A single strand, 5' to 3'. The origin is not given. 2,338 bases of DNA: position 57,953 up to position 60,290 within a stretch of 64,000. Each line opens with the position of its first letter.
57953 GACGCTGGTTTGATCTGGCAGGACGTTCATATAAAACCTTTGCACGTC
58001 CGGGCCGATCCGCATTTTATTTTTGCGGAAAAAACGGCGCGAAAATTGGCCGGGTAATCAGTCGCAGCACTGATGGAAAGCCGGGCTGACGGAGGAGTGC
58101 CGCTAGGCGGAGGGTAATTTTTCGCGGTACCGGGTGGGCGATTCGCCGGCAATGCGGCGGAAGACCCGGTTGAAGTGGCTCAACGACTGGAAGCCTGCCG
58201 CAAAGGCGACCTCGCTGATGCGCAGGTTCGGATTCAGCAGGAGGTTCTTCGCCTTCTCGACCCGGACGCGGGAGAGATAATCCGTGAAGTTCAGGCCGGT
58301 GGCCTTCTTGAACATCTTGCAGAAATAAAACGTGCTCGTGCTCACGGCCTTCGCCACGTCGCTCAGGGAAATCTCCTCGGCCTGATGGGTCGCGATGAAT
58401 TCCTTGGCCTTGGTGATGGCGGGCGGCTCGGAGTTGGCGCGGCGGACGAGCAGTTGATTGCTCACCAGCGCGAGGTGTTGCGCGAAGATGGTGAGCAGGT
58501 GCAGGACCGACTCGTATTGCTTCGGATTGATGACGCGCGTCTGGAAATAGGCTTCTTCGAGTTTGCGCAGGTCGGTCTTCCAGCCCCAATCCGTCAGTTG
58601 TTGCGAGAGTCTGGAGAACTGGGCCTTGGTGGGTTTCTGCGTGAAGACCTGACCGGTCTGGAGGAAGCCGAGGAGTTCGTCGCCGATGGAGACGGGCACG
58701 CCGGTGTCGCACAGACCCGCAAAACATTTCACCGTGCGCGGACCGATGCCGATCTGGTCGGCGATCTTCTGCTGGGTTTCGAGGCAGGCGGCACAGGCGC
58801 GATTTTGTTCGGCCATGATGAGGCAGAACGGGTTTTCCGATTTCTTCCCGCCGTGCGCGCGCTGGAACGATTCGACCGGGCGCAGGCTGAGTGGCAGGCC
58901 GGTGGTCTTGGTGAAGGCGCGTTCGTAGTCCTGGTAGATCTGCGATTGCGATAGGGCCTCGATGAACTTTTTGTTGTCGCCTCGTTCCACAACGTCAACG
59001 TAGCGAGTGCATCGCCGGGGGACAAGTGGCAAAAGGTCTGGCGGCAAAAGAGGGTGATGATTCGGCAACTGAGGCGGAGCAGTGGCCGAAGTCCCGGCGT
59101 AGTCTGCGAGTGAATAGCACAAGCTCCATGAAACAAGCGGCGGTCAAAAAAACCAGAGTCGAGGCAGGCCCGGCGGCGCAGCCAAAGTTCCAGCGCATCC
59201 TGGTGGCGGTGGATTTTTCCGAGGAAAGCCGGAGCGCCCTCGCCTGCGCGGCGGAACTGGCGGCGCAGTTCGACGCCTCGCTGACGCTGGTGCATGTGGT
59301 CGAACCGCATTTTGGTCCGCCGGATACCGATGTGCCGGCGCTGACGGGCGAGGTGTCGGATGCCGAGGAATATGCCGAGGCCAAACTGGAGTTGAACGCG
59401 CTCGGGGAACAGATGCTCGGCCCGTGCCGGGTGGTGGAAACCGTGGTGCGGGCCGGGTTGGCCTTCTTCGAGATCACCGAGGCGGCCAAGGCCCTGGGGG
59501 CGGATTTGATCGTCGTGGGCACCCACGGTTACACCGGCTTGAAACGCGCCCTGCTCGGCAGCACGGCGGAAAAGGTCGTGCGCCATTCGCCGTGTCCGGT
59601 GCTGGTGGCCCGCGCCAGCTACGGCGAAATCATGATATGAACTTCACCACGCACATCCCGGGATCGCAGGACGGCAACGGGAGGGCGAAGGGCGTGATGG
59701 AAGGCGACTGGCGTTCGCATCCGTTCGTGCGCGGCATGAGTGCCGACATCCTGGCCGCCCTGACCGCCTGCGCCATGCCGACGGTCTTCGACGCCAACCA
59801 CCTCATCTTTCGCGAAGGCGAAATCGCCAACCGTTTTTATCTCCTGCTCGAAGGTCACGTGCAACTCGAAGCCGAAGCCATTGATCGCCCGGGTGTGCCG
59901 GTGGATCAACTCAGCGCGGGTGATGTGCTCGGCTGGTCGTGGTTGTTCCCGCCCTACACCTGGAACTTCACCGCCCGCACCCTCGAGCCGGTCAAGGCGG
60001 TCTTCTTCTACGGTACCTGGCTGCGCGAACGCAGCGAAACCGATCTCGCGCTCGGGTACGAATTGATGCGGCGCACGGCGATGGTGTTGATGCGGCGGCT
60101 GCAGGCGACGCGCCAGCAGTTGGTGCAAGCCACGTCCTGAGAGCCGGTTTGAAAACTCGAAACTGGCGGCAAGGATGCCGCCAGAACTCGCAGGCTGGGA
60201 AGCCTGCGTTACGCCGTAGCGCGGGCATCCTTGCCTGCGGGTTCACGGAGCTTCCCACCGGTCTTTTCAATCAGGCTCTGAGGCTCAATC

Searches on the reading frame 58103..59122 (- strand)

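Call 91: search_protein_families(library=pfam, proteins=[window:58103-59122:-], max_evalue=0.01)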
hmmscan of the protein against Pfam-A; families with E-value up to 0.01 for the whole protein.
window:58103-59122:- (339 aa): 4 families
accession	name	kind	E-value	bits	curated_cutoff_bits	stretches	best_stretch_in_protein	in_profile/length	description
PF12833.13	HTH_18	-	3.9e-25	88.4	33.6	1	257-334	2-79/80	Helix-turn-helix domain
PF10114.15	PocR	-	1.1e-21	77.7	23.9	1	64-218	9-158/162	Sensory domain found in PocR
PF00165.29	HTH_AraC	-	5.3e-17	61.9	26.6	2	298-333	7-41/42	Bacterial regulatory helix-turn-helix proteins, AraC family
PF09626.15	DHC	-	0.0064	18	22.2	0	175-268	16-107/116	Dihaem cytochrome c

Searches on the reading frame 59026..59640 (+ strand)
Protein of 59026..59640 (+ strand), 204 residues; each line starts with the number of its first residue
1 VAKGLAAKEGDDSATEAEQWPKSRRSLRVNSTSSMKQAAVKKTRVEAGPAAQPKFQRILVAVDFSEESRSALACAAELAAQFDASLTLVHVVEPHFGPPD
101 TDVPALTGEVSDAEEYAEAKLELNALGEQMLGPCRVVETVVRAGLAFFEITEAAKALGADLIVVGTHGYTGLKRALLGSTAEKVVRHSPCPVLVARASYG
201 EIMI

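Call 33: search_protein_families(library=pfam, proteins=[window:59026-59640:+], max_evalue=0.001)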
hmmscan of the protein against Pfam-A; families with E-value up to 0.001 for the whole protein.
window:59026-59640:+ (204 aa): 1 family
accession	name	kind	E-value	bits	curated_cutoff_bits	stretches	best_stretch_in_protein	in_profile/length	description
PF00582.32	Usp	-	4.9e-38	131.3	24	1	55-196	2-141/141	Universal stress protein family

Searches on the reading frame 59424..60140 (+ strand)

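Call 32: search_protein_families(library=pfam, proteins=[window:59424-60140:+], max_evalue=0.001)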
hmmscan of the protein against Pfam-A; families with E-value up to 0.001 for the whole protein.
window:59424-60140:+ (238 aa): 1 family
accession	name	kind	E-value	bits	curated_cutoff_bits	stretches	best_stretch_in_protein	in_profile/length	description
PF00027.35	cNMP_binding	-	5.1e-11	42.8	27.5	1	121-195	3-77/89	Cyclic nucleotide-binding domain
